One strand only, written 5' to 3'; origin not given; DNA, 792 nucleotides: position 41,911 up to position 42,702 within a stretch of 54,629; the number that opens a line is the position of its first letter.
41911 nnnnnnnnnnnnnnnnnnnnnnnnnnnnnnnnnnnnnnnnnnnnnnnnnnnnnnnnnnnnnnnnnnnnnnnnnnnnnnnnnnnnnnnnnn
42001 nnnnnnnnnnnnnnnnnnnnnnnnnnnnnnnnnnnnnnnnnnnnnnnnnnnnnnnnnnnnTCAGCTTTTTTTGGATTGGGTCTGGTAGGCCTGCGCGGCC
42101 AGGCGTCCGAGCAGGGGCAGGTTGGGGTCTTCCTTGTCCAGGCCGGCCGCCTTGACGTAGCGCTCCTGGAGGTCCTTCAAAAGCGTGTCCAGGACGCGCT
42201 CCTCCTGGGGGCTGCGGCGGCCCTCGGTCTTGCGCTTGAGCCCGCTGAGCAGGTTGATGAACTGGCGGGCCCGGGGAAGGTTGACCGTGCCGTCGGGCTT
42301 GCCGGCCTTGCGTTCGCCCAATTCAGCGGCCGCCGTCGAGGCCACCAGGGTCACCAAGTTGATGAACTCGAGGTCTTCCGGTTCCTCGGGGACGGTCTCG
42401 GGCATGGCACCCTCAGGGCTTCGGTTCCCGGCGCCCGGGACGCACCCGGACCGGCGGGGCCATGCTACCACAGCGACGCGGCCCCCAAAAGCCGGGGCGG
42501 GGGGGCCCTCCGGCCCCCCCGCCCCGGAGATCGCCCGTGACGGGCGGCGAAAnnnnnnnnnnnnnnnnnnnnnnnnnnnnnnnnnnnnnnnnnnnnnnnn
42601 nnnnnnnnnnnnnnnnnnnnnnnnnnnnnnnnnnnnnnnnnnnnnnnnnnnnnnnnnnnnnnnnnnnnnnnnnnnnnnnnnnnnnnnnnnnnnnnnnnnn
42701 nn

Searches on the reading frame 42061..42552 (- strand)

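Call 94: search_protein_families(library=pfam, proteins=[window:42061-42552:-], max_evalue=0.001)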
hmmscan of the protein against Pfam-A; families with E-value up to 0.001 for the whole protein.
window:42061-42552:- (163 aa): 1 family
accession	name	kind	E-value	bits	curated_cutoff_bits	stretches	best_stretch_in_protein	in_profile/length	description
PF08899.16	DUF1844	-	9.8e-15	54.9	27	1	61-134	2-76/76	Domain of unknown function (DUF1844)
